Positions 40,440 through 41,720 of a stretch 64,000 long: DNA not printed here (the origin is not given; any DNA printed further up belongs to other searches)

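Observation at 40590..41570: DRG/Rbg1-type TGS GTPase (normally archaeal/eukaryotic) in a bacterial ribosomal-protein context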

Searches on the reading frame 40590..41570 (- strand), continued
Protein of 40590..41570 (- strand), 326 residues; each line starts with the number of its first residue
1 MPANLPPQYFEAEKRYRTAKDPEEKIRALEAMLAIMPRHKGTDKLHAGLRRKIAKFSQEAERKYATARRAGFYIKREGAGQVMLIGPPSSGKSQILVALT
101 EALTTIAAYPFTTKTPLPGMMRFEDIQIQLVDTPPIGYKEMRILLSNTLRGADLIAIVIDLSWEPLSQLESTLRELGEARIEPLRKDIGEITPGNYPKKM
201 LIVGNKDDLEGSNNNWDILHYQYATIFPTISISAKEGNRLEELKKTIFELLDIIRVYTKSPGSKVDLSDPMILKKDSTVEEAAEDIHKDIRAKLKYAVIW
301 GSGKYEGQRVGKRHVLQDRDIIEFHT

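Call 29: search_protein_families(library=pfam, proteins=[P0195, P0217, P0227, P0237, P0264, P0137, P0189, P0121, P0124, P0226], max_evalue=0.01)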
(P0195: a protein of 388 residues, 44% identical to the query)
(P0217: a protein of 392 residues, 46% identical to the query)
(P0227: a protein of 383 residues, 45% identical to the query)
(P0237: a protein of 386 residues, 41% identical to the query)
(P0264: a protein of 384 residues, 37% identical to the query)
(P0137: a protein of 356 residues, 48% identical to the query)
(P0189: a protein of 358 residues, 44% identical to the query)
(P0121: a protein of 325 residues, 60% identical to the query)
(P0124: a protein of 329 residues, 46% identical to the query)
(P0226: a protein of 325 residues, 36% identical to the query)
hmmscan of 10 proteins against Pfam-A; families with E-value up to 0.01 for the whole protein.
P0195 (388 aa): 7 families
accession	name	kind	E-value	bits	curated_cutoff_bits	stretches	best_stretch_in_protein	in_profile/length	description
PF01926.29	MMR_HSR1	-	1.3e-22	80.5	21.9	1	84-184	1-99/113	50S ribosome-binding GTPase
PF02824.27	TGS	-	1.8e-22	79.5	22.2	1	315-386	1-59/60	TGS domain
PF16897.10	MMR_HSR1_Xtn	-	1.3e-20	73.8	35.2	1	206-310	2-102/106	C-terminal region of MMR_HSR1 domain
PF02421.24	FeoB_N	-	2.2e-11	44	27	1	84-139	2-57/156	Ferrous iron transport protein B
PF06071.19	YchF-GTPase_C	-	0.00059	20.3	27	0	333-360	17-44/84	Protein of unknown function (DUF933)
PF08438.16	YGR210-like_G4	-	0.00085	20.2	24.7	1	265-306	2-41/108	Obg-like GTPase YGR210-like, G4 motif-containing domain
PF03193.22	RsgA_GTPase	-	0.0026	18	30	0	84-104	108-128/174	RsgA GTPase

P0217 (392 aa): 7 families
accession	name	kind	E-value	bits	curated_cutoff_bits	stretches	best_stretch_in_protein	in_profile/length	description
PF16897.10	MMR_HSR1_Xtn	-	9.9e-21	74.2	35.2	1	209-317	2-105/106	C-terminal region of MMR_HSR1 domain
PF02824.27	TGS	-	8.7e-20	71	22.2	1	319-390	1-59/60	TGS domain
PF01926.29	MMR_HSR1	-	1.1e-16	61.4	21.9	1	86-188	1-102/113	50S ribosome-binding GTPase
PF02421.24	FeoB_N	-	4.4e-08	33.2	27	1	86-139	2-55/156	Ferrous iron transport protein B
PF03193.22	RsgA_GTPase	-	0.00039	20.7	30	0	264-314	55-106/174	RsgA GTPase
PF00009.33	GTP_EFTU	-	0.00057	20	26.5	0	188-316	52-186/188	Elongation factor Tu GTP binding domain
PF06071.19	YchF-GTPase_C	-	0.0017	18.9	27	0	337-364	17-44/84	Protein of unknown function (DUF933)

P0227 (383 aa): 4 families
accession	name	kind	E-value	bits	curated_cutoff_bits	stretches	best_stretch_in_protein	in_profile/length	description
PF01926.29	MMR_HSR1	-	5.3e-21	75.3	21.9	1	85-198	1-108/113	50S ribosome-binding GTPase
PF02824.27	TGS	-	4.3e-14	52.7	22.2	1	312-382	1-59/60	TGS domain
PF16897.10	MMR_HSR1_Xtn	-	2.1e-13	50.6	35.2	1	207-310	2-105/106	C-terminal region of MMR_HSR1 domain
PF02421.24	FeoB_N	-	1e-09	38.5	27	1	85-171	2-89/156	Ferrous iron transport protein B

P0237 (386 aa): 6 families
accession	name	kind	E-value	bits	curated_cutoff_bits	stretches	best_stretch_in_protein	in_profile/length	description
PF02824.27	TGS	-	5.8e-19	68.3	22.2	1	313-385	1-60/60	TGS domain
PF01926.29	MMR_HSR1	-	7.6e-17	61.9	21.9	1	84-184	2-101/113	50S ribosome-binding GTPase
PF16897.10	MMR_HSR1_Xtn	-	5.8e-13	49.2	35.2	1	208-312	5-106/106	C-terminal region of MMR_HSR1 domain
PF02421.24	FeoB_N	-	2.1e-07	31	27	1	83-138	2-57/156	Ferrous iron transport protein B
PF06071.19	YchF-GTPase_C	-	0.0013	19.2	27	0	332-358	17-43/84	Protein of unknown function (DUF933)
PF03193.22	RsgA_GTPase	-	0.0034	17.7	30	0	46-108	72-134/174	RsgA GTPase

P0264 (384 aa): 4 families
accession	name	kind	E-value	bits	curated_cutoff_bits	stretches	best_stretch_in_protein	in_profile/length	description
PF01926.29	MMR_HSR1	-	6.3e-16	58.9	21.9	1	81-187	1-110/113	50S ribosome-binding GTPase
PF02824.27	TGS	-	2.1e-14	53.7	22.2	1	312-381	2-59/60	TGS domain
PF16897.10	MMR_HSR1_Xtn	-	4.8e-14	52.7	35.2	1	202-309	2-105/106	C-terminal region of MMR_HSR1 domain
PF02421.24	FeoB_N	-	3e-08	33.8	27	1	82-136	3-57/156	Ferrous iron transport protein B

P0137 (356 aa): 4 families
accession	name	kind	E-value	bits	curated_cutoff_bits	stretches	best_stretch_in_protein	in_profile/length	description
PF01926.29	MMR_HSR1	-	1.5e-17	64.1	21.9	1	83-175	2-93/113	50S ribosome-binding GTPase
PF02824.27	TGS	-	7.5e-11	42.3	22.2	1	284-354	1-58/60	TGS domain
PF02421.24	FeoB_N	-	1.4e-08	34.8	27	1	82-137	2-57/156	Ferrous iron transport protein B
PF00350.29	Dynamin_N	-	0.0025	18.3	27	0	84-113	2-32/168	Dynamin family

P0189 (358 aa): 4 families
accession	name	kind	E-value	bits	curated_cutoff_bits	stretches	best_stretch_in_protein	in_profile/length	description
PF02824.27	TGS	-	8.9e-17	61.3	22.2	1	284-355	1-59/60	TGS domain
PF01926.29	MMR_HSR1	-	3.6e-15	56.5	21.9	1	84-178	1-97/113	50S ribosome-binding GTPase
PF02421.24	FeoB_N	-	3.4e-10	40.1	27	1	84-137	2-55/156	Ferrous iron transport protein B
PF16897.10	MMR_HSR1_Xtn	-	0.0051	17.2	35.2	1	230-282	57-105/106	C-terminal region of MMR_HSR1 domain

P0121 (325 aa): 6 families
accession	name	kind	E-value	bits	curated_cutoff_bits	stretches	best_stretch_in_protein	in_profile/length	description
PF02824.27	TGS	-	1.4e-16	60.7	22.2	1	253-323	1-58/60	TGS domain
PF01926.29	MMR_HSR1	-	9.4e-16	58.4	21.9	1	80-178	1-99/113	50S ribosome-binding GTPase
PF02421.24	FeoB_N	-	6.1e-09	36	27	1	80-134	2-56/156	Ferrous iron transport protein B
PF00025.27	Arf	-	0.00045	20.2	22.3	1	77-210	13-129/174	ADP-ribosylation factor family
PF16897.10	MMR_HSR1_Xtn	-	0.0011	19.4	35.2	1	195-251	54-105/106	C-terminal region of MMR_HSR1 domain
PF06071.19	YchF-GTPase_C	-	0.0063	17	27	0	272-299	17-44/84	Protein of unknown function (DUF933)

P0124 (329 aa): 4 families
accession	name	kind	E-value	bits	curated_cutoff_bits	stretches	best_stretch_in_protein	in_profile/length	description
PF02824.27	TGS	-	3.6e-17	62.6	22.2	1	258-329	2-60/60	TGS domain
PF01926.29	MMR_HSR1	-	2e-14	54.1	21.9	1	82-170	1-92/113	50S ribosome-binding GTPase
PF02421.24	FeoB_N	-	5.7e-07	29.6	27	1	82-135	2-55/156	Ferrous iron transport protein B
PF16897.10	MMR_HSR1_Xtn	-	0.0012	19.2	35.2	1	199-255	54-105/106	C-terminal region of MMR_HSR1 domain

P0226 (325 aa): 6 families
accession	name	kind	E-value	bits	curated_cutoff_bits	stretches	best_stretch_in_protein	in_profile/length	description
PF01926.29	MMR_HSR1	-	1.5e-14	54.5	21.9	1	82-179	1-100/113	50S ribosome-binding GTPase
PF02824.27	TGS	-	4.8e-12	46.2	22.2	1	253-323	1-58/60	TGS domain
PF02421.24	FeoB_N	-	3.6e-07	30.3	27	1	82-135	2-55/156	Ferrous iron transport protein B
PF08477.19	Roc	-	0.0023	18.6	27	1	83-179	2-106/119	Ras of Complex, Roc, domain of DAPkinase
PF06071.19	YchF-GTPase_C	-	0.0068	16.9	27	0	283-324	43-82/84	Protein of unknown function (DUF933)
PF00071.28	Ras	-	0.009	16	21.6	0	83-178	2-97/162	Ras family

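Call 30: list_cluster_members(proteins=[P0195, P0217, P0227, P0232, P0237, P0238, P0241, P0253, P0256, P0264])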
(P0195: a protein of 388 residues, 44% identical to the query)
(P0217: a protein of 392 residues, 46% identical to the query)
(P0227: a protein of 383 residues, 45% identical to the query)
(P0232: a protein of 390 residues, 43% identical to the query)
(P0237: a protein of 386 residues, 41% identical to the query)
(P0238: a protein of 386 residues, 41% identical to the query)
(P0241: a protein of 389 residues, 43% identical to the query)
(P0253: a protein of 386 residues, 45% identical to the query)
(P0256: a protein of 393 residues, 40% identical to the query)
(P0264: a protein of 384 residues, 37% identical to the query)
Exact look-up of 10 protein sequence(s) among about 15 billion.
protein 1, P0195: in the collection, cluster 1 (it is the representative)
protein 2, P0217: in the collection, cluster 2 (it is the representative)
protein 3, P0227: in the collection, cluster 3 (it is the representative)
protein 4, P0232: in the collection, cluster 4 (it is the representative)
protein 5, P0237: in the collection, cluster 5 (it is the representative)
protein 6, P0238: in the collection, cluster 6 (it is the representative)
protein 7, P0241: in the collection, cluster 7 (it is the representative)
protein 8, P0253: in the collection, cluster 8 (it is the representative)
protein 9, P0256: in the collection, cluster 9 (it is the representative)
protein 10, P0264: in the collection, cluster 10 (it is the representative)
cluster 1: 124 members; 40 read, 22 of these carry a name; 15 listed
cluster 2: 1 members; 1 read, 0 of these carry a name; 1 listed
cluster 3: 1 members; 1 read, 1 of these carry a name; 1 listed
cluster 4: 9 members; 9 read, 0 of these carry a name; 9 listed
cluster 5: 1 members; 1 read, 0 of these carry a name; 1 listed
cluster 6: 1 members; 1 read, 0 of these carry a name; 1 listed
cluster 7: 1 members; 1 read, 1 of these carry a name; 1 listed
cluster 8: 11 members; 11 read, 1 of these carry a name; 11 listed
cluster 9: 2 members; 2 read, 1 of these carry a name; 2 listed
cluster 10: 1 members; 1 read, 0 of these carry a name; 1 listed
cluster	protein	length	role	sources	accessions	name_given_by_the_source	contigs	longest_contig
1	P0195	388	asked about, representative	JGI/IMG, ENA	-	-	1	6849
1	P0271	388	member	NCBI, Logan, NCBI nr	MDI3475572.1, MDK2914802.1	MAG: hypothetical protein PWQ79_1717 [Thermococcaceae archaeon] | hypothetical protein [Thermococcaceae archaeon]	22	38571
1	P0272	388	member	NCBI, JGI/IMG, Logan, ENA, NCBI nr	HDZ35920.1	MAG TPA: TGS domain-containing protein [Thermococcus sp.] | TGS domain-containing protein [Thermococcus sp.]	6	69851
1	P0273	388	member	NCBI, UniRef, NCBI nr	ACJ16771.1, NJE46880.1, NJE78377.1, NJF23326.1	Hypothetical GTPase [Thermococcus onnurineus NA1] | Hypothetical GTPase n=1 Tax=Thermococcus onnurineus (strain NA1) TaxID=523850 ... | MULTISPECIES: GTP-binding protein [Thermococcus]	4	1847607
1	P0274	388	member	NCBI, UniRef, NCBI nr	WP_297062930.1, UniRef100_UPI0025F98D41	GTP-binding protein [Thermococcus sp.] | OBG GTPase family GTP-binding protein n=1 Tax=Thermococcus sp. TaxID=35749 ...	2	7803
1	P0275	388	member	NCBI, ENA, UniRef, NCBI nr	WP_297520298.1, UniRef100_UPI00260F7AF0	GTP-binding protein [Thermococcus sp.] | OBG GTPase family GTP-binding protein n=1 Tax=Thermococcus sp. TaxID=35749 ...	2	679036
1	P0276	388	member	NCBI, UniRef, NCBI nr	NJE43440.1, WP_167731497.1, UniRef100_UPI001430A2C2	GTP-binding protein [Thermococcus sp. GR6] | OBG GTPase family GTP-binding protein n=1 Tax=Thermococcus sp. GR6 TaxID=1638256 ...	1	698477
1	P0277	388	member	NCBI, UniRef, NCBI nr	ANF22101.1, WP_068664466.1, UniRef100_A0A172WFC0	OBG GTPase family GTP-binding protein [Thermococcus piezophilus] | GTP-binding protein n=1 Tax=Thermococcus piezophilus TaxID=1712654 RepID=A0A172WFC0_9EURY | GTP-binding protein [Thermococcus piezophilus]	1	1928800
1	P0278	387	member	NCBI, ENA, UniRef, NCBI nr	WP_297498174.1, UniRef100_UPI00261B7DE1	GTP-binding protein [Thermococcus sp.] | OBG GTPase family GTP-binding protein n=1 Tax=Thermococcus sp. TaxID=35749 ...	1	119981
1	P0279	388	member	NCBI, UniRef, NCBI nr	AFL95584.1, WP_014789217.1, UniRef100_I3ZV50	GTP-binding protein 2 [Thermococcus cleftensis] | GTP-binding protein 2 n=1 Tax=Thermococcus cleftensis (strain DSM 27260 / KACC 17922 / ... | GTP-binding protein [Thermococcus cleftensis]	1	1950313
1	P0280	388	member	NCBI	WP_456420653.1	OBG GTPase family GTP-binding protein [Thermococcus sp.]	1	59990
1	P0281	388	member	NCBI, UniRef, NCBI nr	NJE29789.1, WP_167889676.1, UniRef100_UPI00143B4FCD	TGS domain-containing protein [Thermococcus sp. 18S1] | OBG GTPase family GTP-binding protein n=1 Tax=Thermococcus sp. 18S1 TaxID=1638210 ... | GTP-binding protein [Thermococcus sp. 18S1]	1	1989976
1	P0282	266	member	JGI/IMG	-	ribosome-interacting GTPase 1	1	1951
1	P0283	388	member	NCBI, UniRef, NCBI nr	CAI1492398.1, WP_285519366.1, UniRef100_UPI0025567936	Putative GTPase [Thermococcus nautili] | OBG GTPase family GTP-binding protein n=1 Tax=Thermococcus nautili TaxID=195522 ... | GTP-binding protein [Thermococcus nautili]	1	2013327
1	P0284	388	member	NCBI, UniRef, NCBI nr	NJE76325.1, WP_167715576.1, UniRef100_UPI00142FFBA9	GTP-binding protein [Thermococcus sp. ES12] | OBG GTPase family GTP-binding protein n=1 Tax=Thermococcus sp. ES12 TaxID=1638246 ...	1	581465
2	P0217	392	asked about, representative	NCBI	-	-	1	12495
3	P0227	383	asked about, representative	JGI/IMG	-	small GTP-binding protein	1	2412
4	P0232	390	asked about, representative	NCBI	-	-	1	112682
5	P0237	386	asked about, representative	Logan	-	-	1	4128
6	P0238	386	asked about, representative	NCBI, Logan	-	-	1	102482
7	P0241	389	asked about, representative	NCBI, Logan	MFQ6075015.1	MAG: GTPase [Candidatus Bathyarchaeia archaeon]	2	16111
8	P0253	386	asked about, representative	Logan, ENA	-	-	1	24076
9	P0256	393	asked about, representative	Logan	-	-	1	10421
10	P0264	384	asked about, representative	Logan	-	-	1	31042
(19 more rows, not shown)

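Call 33: find_related_loci(query=A1, collection=genome_contigs, flank=6000)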
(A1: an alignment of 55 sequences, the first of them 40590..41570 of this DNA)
Query A1 (326 aa) in genome_contigs; peptide patterns used: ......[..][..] (x = any residue, [..] = any of these).
600 stretches matched a pattern (row limit reached: there are more); 600 encode a relative of the query (tblastn E <= 1e-3); the best 80 are kept; 80 distinct loci.
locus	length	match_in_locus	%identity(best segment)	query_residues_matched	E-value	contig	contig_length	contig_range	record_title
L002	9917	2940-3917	77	1-326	1e-172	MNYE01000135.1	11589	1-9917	MAG: Dehalococcoidia bacterium CG2_30_46_9 cg2_3.0_scaffold_5396_c, whole genome shotgun sequence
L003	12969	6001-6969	73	1-325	3e-161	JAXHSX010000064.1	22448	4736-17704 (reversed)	MAG: Chloroflexota bacterium isolate MAG09_tar_biofilm MAG09_64, whole genome shotgun sequence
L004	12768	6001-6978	70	1-326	3e-156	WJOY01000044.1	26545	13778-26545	MAG: Dehalococcoidia bacterium isolate 1244-C3-H4-B3 C3H4_C80, whole genome shotgun sequence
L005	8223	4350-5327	56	1-325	1e-122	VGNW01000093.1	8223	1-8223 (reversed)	MAG: Chloroflexi bacterium isolate M_DeepCast_200m_m2_194 M_DeepCast_200m_m2_194_Ga0194113_10017003, whole genome shotgu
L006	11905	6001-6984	57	1-326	4e-120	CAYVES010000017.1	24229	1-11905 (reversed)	MAG TPA_asm: uncultured Dehalococcoidia bacterium isolate SRP214966_co5_396 genome assembly, contig: NODE_1512_length_24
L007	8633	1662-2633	57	1-325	3e-118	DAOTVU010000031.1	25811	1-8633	MAG TPA_asm: Dehalococcoidia bacterium isolate H111_81 k127_1304153, whole genome shotgun sequence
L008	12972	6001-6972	56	1-325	8e-118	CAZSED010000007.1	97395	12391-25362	MAG TPA_asm: uncultured Dehalococcoidales bacterium isolate SRP098346_co1_392 genome assembly, contig: NODE_44_length_97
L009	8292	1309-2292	55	1-326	3e-116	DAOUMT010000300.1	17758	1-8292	MAG TPA_asm: Dehalococcoidia bacterium isolate W92_261 k127_530426, whole genome shotgun sequence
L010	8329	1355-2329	55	1-326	4e-116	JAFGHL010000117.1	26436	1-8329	MAG: Dehalococcoidia bacterium isolate Zod_Metabat.1459 k87_13643853, whole genome shotgun sequence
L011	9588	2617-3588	57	1-324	1e-112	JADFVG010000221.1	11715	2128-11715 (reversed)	MAG: Chloroflexota bacterium isolate C2.bin.45 k83_3742546, whole genome shotgun sequence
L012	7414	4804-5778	53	1-325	1e-109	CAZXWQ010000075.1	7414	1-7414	MAG TPA_asm: uncultured Dehalococcoidales bacterium isolate SRP068000_co2_10 genome assembly, contig: NODE_13182_length_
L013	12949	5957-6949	53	1-326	1e-108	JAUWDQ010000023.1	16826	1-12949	MAG: Pseudomonadota bacterium isolate CSMAG_2168 CSMAG_2168_k141_1184636_length_16826_cov_30.1248, whole genome shotgun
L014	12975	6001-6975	55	1-325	6e-108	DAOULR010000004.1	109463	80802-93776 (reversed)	MAG TPA_asm: Dehalococcoidales bacterium isolate W31_48 k127_559303, whole genome shotgun sequence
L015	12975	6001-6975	56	1-325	2e-107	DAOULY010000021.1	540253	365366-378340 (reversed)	MAG TPA_asm: Dehalococcoidia bacterium isolate W31_65 k127_1071199, whole genome shotgun sequence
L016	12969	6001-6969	53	1-325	8e-107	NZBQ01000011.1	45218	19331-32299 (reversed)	MAG: Dehalococcoidales bacterium isolate ARS1330 44956, whole genome shotgun sequence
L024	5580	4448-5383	50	1-325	1e-100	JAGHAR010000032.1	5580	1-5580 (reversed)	MAG: Candidatus Iainarchaeum archaeon isolate AUK235 PB_MBMC_189_c_000000000173, whole genome shotgun sequence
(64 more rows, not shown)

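Call 36: find_homologous_proteins(query=A1, max_evalue=1e-10)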
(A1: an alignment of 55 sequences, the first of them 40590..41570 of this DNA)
Query A1 (55 sequences) (326 aa, profile of the alignment): 7998 proteins with E <= 1e-10 among 8000 candidates; the best 120 are listed.
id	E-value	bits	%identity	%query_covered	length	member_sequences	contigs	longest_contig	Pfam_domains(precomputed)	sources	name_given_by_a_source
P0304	5.6e-144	498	52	100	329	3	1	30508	PF02824.28,PF01926.30,PF02421.25,PF16897.11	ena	-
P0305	1.5e-143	496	50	100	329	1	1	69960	PF02824.28,PF01926.30,PF02421.25,PF00009.34,PF16897.11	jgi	jgi:hypothetical protein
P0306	4.1e-143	495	48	100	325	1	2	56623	PF02824.28,PF01926.30,PF02421.25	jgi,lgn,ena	-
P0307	1.0e-142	493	49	100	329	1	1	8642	PF02824.28,PF01926.30,PF02421.25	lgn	-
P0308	1.2e-142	493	48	100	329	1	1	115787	PF02824.28,PF01926.30,PF02421.25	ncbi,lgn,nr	ncbi:MAG TPA: GTPase [Alphaproteobacteria bacterium]|nr:GTPase [Alphaproteobacteria bacterium]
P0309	1.3e-142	493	51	100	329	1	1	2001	PF02824.28,PF01926.30,PF02421.25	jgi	jgi:ribosome-interacting GTPase 1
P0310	1.7e-142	493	51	100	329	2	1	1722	PF02824.28,PF01926.30,PF02421.25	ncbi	-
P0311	2.0e-142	492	50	100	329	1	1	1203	PF02824.28,PF01926.30,PF02421.25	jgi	jgi:ribosome-interacting GTPase 1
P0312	2.0e-142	492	53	100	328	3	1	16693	PF02824.28,PF01926.30,PF02421.25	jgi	jgi:small GTP-binding protein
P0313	2.0e-142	492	50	100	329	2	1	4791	PF02824.28,PF01926.30,PF02421.25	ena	-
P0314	2.2e-142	492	53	99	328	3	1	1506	PF02824.28,PF01926.30,PF02421.25,PF00071.29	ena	-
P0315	5.7e-142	491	46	100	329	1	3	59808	PF02824.28,PF01926.30,PF02421.25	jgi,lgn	jgi:ribosome-interacting GTPase 1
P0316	7.3e-142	491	47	100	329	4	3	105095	PF02824.28,PF01926.30,PF02421.25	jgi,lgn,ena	-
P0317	7.6e-142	491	50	100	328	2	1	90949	PF02824.28,PF01926.30,PF02421.25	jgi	jgi:ribosome-interacting GTPase 1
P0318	8.0e-142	490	50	100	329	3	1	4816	PF02824.28,PF01926.30,PF02421.25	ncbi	-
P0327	4.9e-141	488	49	100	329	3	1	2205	PF02824.28,PF01926.30,PF02421.25,PF16897.11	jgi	-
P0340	3.1e-140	485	52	100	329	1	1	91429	PF02824.28,PF01926.30,PF02421.25,PF16897.11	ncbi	ncbi:MAG: GTPase [Candidatus Aminicenantia bacterium]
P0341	3.2e-140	485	50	100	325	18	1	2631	PF02824.28,PF01926.30,PF02421.25,PF16897.11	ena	-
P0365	1.0e-138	480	50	100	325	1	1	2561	PF02824.28,PF01926.30,PF02421.25,PF16897.11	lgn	-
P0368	1.2e-138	480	48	100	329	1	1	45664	PF02824.28,PF01926.30,PF02421.25,PF16897.11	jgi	-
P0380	2.2e-138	479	50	100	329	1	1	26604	PF02824.28,PF01926.30,PF02421.25,PF00009.34,PF16897.11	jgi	jgi:ribosome-interacting GTPase 1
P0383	2.7e-138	479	51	100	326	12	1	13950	PF02824.28,PF01926.30,PF02421.25,PF16897.11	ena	-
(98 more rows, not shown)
